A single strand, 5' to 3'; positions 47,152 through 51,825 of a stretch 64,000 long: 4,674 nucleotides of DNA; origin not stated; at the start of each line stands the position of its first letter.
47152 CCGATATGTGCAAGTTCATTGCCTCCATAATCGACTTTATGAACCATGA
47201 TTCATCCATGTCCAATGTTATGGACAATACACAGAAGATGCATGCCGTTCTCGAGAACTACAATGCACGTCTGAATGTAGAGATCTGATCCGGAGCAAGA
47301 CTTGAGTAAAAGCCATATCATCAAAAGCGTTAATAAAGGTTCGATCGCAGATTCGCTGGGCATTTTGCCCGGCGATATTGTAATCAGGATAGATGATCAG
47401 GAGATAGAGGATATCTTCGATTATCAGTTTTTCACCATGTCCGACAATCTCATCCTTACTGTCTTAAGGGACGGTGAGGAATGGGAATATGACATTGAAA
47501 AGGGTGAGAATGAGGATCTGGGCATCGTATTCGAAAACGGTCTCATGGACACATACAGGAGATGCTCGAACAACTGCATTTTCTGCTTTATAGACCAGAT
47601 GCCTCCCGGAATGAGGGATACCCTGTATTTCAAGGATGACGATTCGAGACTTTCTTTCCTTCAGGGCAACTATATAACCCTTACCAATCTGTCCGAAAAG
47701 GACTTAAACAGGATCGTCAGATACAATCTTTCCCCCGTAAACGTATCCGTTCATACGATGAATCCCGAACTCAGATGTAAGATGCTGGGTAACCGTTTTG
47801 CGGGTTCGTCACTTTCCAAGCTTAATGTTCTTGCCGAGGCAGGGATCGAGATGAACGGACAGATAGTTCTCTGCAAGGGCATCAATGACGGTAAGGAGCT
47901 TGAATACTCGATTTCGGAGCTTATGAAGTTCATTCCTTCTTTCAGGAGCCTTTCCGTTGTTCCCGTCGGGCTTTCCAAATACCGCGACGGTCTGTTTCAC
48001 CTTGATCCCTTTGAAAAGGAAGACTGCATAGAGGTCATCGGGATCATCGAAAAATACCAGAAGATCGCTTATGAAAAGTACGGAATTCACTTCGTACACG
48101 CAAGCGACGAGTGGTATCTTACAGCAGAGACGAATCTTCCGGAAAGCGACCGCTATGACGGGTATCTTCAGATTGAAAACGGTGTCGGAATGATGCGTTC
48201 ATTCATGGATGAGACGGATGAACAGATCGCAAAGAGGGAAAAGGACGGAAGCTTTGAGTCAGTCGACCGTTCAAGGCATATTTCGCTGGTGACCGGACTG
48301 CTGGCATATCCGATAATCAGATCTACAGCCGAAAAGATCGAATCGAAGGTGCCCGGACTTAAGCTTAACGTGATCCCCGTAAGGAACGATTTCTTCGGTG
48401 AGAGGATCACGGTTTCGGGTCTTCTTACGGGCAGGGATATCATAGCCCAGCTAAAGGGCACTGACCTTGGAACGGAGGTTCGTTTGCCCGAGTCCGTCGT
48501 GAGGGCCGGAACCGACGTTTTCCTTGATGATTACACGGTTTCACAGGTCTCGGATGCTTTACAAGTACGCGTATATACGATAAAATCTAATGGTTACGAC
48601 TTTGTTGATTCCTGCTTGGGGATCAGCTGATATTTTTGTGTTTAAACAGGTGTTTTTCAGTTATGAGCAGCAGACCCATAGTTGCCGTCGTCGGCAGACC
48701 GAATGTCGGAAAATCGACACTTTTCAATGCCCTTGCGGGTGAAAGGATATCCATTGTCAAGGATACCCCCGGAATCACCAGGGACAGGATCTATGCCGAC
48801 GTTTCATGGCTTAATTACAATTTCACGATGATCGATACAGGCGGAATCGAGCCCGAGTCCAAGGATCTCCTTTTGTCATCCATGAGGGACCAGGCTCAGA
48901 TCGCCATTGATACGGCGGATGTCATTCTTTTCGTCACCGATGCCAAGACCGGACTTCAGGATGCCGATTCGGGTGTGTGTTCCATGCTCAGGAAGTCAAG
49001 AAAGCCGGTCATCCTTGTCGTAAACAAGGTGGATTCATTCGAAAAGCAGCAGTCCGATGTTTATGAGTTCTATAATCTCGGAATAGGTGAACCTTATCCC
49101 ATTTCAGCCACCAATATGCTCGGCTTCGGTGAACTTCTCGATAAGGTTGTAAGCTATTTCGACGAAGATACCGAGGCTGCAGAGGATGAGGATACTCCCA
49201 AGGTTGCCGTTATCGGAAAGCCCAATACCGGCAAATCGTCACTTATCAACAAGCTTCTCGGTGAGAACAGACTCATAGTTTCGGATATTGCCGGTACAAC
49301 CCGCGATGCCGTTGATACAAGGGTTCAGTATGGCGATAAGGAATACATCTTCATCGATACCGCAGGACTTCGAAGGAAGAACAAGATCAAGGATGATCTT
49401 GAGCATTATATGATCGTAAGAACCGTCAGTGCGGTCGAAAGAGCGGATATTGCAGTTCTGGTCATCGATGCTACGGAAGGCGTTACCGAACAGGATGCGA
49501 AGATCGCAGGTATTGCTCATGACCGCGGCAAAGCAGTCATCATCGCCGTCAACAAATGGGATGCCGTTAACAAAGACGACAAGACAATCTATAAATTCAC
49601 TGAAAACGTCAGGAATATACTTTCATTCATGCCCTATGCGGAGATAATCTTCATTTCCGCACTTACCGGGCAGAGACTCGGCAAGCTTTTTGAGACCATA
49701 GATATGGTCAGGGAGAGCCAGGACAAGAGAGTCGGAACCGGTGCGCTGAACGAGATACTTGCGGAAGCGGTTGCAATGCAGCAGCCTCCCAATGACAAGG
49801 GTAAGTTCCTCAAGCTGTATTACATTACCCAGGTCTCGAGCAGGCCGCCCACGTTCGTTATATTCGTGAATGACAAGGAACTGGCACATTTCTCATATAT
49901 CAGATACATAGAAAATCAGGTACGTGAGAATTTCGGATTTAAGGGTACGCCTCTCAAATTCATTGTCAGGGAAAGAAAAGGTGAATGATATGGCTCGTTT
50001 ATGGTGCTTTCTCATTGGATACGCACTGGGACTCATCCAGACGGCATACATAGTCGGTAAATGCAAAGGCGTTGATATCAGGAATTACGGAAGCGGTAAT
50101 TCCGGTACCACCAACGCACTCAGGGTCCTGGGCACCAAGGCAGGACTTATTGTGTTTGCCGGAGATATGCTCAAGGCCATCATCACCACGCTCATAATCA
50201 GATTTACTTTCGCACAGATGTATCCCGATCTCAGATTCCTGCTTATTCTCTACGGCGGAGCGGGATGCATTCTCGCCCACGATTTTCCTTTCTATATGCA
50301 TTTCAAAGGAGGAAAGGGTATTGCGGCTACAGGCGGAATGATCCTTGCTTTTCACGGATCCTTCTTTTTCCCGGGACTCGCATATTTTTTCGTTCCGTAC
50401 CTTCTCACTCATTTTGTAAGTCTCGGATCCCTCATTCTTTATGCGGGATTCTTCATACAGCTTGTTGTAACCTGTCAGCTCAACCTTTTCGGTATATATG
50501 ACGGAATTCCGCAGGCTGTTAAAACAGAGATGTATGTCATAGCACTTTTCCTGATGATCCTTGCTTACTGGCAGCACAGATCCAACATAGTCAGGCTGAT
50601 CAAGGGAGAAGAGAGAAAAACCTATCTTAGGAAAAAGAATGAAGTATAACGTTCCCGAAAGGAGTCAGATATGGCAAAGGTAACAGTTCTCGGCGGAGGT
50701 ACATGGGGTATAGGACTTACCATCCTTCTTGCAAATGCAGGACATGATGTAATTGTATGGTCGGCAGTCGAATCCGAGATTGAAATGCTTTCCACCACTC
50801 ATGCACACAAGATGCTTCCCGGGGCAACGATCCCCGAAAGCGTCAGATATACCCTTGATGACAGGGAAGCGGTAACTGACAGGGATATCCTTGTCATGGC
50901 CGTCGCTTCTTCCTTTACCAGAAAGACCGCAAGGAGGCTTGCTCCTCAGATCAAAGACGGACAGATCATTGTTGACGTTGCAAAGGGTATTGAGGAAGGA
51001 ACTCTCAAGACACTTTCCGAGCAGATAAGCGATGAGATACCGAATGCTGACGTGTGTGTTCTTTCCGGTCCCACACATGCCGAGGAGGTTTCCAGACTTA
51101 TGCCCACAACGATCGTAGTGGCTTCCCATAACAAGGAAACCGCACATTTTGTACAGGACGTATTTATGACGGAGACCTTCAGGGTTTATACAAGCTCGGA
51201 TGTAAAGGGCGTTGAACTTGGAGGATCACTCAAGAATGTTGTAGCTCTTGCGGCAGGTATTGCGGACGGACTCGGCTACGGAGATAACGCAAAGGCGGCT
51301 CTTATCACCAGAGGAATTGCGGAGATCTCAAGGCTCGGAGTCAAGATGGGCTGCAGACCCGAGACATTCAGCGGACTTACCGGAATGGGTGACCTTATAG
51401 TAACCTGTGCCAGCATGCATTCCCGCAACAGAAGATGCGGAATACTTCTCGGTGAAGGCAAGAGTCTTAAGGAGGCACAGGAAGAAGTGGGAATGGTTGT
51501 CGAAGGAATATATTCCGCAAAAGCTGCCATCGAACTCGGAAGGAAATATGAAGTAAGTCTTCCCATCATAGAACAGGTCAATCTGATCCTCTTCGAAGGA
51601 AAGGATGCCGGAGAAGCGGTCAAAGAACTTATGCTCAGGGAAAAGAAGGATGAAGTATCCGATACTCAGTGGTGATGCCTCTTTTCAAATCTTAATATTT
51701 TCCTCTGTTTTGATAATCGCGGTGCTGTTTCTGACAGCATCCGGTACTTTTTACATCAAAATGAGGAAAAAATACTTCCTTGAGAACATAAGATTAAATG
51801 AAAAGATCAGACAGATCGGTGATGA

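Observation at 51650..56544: Phosphorelay cluster with no intact ATP-binding domain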

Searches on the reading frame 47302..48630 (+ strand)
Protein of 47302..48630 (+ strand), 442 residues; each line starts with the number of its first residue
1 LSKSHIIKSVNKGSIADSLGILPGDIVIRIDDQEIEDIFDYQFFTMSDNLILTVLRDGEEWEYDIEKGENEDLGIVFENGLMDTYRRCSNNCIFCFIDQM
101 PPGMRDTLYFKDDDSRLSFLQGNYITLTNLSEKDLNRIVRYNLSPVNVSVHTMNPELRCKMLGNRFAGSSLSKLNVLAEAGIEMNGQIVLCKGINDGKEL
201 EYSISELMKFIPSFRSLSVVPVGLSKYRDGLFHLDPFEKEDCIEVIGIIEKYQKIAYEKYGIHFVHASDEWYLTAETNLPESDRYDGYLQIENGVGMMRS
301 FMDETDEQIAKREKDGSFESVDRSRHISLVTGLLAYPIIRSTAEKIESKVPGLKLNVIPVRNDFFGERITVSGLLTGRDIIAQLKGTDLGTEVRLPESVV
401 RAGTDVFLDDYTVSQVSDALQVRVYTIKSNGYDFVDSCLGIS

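Call 12: search_protein_families(library=pfam, proteins=[window:47302-48630:+], max_evalue=0.00001)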
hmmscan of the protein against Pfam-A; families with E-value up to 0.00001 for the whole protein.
window:47302-48630:+ (442 aa): 4 families
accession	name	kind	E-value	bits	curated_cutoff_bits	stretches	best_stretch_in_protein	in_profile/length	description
PF04459.17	DUF512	-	3.5e-74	248.9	25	1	220-428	1-201/202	Protein of unknown function (DUF512)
PF19238.5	Radical_SAM_2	-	1.6e-67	226.3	26.7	1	68-217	2-151/151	Radical SAM-like domain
PF17820.7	PDZ_6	-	5.2e-09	36.2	27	1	6-56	1-54/54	PDZ domain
PF04055.27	Radical_SAM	-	4.3e-06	27.4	29.5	0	128-197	90-157/166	Radical SAM superfamily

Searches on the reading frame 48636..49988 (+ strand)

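Call 12: search_protein_families(library=pfam, proteins=[window:48636-49988:+], max_evalue=0.00001)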
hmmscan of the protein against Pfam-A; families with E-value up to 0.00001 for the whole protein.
window:48636-49988:+ (450 aa): 10 families
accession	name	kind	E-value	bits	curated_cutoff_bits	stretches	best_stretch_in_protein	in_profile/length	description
PF01926.29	MMR_HSR1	-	2.7e-60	201.9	21.9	2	189-307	1-113/113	50S ribosome-binding GTPase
PF14714.11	KH_dom-like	-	8.3e-35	119.4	27.3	1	365-445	1-81/81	KH-domain-like of EngA bacterial GTPase enzymes, C-terminal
PF02421.24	FeoB_N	-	3.2e-28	98.7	27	2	189-352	2-153/156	Ferrous iron transport protein B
PF00009.33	GTP_EFTU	-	1.9e-27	96.5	26.5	2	189-357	5-184/188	Elongation factor Tu GTP binding domain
PF00350.29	Dynamin_N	-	2.2e-18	67.3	27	0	190-226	1-36/168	Dynamin family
PF04548.22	AIG1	-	3.6e-11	43.2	27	0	190-290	3-103/212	AIG1 family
PF10662.15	PduV-EutP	-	6e-11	42.8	21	1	16-169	4-139/143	Ethanolamine utilisation - propanediol utilisation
PF03193.22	RsgA_GTPase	-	1.3e-10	41.8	30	0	93-224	25-143/174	RsgA GTPase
PF08477.19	Roc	-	1.2e-07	32.4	27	0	16-133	2-119/119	Ras of Complex, Roc, domain of DAPkinase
PF00071.28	Ras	-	8.9e-06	25.8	21.6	0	16-139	2-121/162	Ras family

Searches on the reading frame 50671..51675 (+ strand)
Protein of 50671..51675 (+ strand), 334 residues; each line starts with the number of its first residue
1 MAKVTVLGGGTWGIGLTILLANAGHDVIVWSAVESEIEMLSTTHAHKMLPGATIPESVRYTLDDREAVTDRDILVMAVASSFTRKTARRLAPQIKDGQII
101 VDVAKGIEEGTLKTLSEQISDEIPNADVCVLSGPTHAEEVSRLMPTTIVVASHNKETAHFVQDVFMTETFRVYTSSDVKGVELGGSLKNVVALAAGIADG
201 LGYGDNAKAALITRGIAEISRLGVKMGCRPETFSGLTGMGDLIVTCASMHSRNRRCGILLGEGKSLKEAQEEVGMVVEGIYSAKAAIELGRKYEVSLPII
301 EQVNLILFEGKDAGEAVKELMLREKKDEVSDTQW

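Call 12: search_protein_families(library=pfam, proteins=[window:50671-51675:+], max_evalue=0.00001)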
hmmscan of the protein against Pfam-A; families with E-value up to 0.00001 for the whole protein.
window:50671-51675:+ (334 aa): 4 families
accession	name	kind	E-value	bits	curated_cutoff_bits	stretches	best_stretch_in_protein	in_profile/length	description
PF07479.19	NAD_Gly3P_dh_C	-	8.9e-58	195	25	1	177-317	1-141/142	NAD-dependent glycerol-3-phosphate dehydrogenase C-terminus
PF01210.29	NAD_Gly3P_dh_N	-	1e-43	149.5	23.1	1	3-157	1-157/158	NAD-dependent glycerol-3-phosphate dehydrogenase N-terminus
PF20618.3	GPD_NAD_C_bact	-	7.7e-22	78.1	27.6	1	237-303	1-66/66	Bacterial GPD, NAD-dependent C-terminal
PF03807.23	F420_oxidored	-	8e-08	33.2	21.6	1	3-105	1-93/94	NADP oxidoreductase coenzyme F420-dependent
